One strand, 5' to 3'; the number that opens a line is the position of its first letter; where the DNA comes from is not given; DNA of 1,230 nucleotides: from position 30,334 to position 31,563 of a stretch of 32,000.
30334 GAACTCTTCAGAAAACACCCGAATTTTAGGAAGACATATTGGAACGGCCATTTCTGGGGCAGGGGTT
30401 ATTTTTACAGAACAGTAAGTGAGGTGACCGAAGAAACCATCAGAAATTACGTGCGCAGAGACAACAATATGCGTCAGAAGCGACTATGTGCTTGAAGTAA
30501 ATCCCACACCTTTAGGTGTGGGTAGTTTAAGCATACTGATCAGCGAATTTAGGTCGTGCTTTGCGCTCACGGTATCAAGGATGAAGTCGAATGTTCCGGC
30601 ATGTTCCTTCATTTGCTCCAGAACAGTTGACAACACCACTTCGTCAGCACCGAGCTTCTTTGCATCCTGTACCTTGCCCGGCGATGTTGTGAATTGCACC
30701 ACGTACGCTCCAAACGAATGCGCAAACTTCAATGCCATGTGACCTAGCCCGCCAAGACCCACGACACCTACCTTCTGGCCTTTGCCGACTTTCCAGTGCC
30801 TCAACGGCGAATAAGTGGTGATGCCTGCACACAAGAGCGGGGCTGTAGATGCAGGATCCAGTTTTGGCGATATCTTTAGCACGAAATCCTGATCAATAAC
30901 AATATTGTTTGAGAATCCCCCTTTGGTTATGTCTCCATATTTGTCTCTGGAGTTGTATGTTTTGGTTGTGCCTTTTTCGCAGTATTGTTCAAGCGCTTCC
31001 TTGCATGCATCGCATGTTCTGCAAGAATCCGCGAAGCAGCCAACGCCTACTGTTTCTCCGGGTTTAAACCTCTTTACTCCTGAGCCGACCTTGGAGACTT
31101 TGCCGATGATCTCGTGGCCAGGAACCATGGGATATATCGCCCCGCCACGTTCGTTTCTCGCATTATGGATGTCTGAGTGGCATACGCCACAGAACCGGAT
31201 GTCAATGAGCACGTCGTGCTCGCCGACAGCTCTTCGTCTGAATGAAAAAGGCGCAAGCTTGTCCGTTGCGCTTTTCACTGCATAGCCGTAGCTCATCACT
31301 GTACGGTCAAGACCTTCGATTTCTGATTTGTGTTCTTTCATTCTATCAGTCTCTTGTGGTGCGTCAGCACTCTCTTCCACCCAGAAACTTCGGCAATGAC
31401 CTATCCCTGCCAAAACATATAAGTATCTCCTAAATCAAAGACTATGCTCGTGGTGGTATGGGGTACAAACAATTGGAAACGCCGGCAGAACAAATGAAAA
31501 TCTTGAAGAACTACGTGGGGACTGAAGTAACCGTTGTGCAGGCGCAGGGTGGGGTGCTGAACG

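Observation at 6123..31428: A conserved promoter module of about 60 bp with fixed spacing precedes many unrelated island genes on both strands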

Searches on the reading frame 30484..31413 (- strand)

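Call 10: search_protein_families(library=pfam, proteins=[window:30484-31413:-], max_evalue=0.01)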
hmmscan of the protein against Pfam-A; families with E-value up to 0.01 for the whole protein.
window:30484-31413:- (309 aa): 4 families
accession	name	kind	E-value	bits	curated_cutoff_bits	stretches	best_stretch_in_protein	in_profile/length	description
PF08240.17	ADH_N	-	4.5e-24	85.1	23.5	1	64-182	1-103/104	Alcohol dehydrogenase GroES-like domain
PF00107.32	ADH_zinc_N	-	2.9e-14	53.6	31.8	1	222-296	1-80/129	Zinc-binding dehydrogenase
PF02826.25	2-Hacid_dh_C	-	5e-05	23.2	25.1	1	211-268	35-92/178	D-isomer specific 2-hydroxyacid dehydrogenase, NAD binding domain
PF03446.21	NAD_binding_2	-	0.003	18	21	1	214-294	1-75/161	NAD binding domain of 6-phosphogluconate dehydrogenase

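Call 90: search_protein_families(library=pfam, proteins=[L157:772-1956:+, L157:12458-13003:-, L157:13124-14140:-], max_evalue=0.01)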
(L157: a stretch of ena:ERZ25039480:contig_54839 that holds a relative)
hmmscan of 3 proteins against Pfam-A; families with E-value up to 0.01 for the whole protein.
L157:772-1956:+ (394 aa): 1 family
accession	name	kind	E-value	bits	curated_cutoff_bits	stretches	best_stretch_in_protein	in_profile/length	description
PF18958.6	DUF5700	-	8.7e-05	22.5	25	1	53-151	96-185/283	Putative zinc dependent peptidase (DUF5700)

L157:12458-13003:- (181 aa): 0 families

L157:13124-14140:- (338 aa): 0 families
